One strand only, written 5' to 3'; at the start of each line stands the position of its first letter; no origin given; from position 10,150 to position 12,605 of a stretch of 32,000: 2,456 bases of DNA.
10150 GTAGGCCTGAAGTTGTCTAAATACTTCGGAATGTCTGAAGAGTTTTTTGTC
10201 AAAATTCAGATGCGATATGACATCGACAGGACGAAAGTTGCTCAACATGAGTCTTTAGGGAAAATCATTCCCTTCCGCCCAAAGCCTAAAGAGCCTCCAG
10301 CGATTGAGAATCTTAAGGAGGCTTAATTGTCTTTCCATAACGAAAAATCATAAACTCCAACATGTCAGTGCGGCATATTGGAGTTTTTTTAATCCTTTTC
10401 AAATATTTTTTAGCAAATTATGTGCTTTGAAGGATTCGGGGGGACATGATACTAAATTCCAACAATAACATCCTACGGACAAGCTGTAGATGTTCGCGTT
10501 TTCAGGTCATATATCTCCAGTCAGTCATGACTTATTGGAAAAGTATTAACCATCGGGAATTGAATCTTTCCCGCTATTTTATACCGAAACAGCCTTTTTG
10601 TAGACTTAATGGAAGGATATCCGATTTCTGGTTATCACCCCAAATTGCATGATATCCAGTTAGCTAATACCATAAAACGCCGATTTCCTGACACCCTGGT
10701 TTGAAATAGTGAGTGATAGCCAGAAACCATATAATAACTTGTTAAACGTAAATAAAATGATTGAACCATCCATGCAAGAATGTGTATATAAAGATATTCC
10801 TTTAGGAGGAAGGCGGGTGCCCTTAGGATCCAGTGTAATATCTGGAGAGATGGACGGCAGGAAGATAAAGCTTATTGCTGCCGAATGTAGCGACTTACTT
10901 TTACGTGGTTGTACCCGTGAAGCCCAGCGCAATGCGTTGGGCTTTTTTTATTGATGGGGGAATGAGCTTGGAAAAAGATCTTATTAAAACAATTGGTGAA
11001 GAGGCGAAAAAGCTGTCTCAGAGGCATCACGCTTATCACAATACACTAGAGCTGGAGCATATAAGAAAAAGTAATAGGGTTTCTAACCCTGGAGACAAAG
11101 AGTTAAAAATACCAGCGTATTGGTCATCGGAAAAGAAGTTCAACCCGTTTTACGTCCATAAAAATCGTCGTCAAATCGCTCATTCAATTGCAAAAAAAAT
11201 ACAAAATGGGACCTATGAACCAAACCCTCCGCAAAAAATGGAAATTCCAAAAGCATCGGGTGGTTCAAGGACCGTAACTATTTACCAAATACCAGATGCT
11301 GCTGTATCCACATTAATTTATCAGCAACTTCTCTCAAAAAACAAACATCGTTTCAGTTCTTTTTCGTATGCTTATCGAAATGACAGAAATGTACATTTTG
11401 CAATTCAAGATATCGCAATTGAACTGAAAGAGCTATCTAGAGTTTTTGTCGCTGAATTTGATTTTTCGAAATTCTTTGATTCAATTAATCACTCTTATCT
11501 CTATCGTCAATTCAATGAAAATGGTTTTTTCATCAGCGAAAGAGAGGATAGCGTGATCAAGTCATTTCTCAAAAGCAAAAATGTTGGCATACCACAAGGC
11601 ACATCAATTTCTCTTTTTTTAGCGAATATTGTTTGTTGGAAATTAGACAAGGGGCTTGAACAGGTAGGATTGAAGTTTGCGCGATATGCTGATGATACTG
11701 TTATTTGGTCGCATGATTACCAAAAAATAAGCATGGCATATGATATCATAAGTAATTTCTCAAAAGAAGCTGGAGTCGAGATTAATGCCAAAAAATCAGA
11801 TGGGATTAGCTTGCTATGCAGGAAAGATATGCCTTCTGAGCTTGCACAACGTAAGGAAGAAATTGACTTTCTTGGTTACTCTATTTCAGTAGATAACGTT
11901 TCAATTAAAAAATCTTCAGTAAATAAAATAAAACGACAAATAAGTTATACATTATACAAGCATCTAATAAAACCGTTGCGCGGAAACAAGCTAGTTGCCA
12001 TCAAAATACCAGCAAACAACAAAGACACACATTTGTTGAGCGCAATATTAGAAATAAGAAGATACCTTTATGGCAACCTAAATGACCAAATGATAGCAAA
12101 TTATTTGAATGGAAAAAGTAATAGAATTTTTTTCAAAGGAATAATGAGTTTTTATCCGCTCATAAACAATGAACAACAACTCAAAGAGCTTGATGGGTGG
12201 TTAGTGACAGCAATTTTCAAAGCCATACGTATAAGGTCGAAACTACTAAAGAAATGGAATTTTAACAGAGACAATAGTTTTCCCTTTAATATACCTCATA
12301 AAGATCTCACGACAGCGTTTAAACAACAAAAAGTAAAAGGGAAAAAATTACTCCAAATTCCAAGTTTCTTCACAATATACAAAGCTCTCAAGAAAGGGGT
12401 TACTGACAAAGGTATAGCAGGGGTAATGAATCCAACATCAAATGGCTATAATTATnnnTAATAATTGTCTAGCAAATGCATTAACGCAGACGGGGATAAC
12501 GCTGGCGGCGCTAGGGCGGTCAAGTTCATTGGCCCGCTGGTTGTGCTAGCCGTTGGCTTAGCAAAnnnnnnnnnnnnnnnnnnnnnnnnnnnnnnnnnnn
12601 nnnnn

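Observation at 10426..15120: RT cassette with a structured leader and two orphan partner genes: candidate undescribed DRT/retron-like defence system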

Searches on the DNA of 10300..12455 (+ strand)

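Call 73: build_rna_model(alignment_id=A7)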
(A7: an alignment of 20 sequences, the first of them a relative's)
Model R1 built from alignment A7 (20 sequences, 228 columns); structure: RNAalifold consensus.
model positions 168; base pairs 21; branch points 2; effective number of sequences 7.83; information 0.59 bits per position. Calibrated on 0.2 Mb of random sequence (short: E-values are rough).
structure used (alignment columns):
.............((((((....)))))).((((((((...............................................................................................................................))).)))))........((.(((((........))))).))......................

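Call 74: search_with_rna_model(model_id=R1, source=window, max_evalue=1, show_alignments=1)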
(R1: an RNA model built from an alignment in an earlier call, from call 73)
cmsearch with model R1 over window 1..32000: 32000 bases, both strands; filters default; matches with E-value up to 1: 1.
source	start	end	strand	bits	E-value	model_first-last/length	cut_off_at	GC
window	10786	10954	+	89.8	2.3e-19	1-168/168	no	0.46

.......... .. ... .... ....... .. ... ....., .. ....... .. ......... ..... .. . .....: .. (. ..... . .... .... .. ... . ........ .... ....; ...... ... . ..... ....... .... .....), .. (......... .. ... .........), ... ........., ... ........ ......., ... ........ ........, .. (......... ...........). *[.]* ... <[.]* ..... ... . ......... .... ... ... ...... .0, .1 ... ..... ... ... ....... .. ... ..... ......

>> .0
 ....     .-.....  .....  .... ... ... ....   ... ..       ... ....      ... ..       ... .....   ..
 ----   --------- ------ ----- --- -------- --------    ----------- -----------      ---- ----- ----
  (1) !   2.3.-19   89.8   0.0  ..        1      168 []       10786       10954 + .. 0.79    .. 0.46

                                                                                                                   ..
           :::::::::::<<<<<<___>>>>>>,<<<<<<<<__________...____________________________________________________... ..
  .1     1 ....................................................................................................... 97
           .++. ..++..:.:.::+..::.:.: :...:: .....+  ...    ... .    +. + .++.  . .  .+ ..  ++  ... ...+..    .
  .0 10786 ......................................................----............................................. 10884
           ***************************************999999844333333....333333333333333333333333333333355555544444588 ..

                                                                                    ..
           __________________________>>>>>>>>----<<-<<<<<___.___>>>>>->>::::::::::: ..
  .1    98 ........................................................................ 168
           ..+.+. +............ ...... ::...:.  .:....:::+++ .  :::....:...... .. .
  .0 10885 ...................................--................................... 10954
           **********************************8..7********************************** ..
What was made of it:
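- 10797..10950 (+): DRT9 ncRNA (about 154 nt). SL1 is 10797-10811. The long-range stem pairs 10813-10820 with 10911-10918. Inner hairpins are 10829-10846 and 10855-10883. The template loop is 10884-10910. The terminator hairpin is 10919-10945, followed by a U-tract. A leave-one-out covariance model (R1, from 20 other loci) hits 10786-10954 at 89.8 bits, E=2.3e-19, full length, and this is the only hit in the window (call 74).
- On DRT9 (UG28) defence system: The CM built from 20 other DRT9 loci hits 10786-10954 at E=2.3e-19 (call 74).
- On Retron: The upstream RNA fits the DRT9 ncRNA model (call 74).
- The leave-one-out CM gives E=2.3e-19 and a single hit (call 74). The upstream RNA matches the DRT9 ncRNA model instead (call 74).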

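Call 86: search_rna_families(source=window, start=10300, end=11000, threshold=evalue, max_evalue=1)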
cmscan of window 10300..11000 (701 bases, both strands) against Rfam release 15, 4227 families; matches with E-value up to 1: 4.
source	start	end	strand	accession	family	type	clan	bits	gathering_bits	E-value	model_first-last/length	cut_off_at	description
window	10859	10952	+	RF01772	rnk_pseudo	Cis-reg; leader;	-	19.5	55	0.99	1-108/108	no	Pseudomonas rnk leader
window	10877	10951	+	RF02676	Esr41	Gene; sRNA;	-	17.9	102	0.9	1-74/74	no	Enterohemorrhagic E. coli sRNA 41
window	10910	10950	+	RF02278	Betaproteobacteria_toxic_sRNA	Gene; sRNA;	-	17.6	50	0.69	1-64/64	no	Betaproteobacteria toxic small RNA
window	10351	10480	-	RF04178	BTnc005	Gene; sRNA;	-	17.2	174.8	0.2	1-205/205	no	Bacteroides sRNA BTnc005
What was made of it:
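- Tried and rejected: Permissive mode gave only chance-level, terminator-driven matches (call 86).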

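Call 87: search_with_rna_model(model_id=R1, sources=[L023, L024, L025, L026, L027, L028, L029, L030, L031, L032, L033, L034], max_evalue=1)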
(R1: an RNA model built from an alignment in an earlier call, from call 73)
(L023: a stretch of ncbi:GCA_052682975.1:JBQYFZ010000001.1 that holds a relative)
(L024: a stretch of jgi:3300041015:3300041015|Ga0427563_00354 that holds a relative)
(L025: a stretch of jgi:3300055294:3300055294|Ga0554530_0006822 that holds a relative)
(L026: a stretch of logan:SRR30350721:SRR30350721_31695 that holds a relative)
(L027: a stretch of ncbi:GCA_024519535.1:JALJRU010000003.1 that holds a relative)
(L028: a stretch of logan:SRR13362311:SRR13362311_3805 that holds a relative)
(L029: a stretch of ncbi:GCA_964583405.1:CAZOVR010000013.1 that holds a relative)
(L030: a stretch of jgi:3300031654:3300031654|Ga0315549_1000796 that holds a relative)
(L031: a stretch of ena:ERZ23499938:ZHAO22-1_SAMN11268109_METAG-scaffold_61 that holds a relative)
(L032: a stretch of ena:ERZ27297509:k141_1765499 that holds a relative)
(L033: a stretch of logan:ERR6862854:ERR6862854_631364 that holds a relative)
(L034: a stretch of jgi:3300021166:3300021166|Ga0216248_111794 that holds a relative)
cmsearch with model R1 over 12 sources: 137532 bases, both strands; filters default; matches with E-value up to 1: 0.
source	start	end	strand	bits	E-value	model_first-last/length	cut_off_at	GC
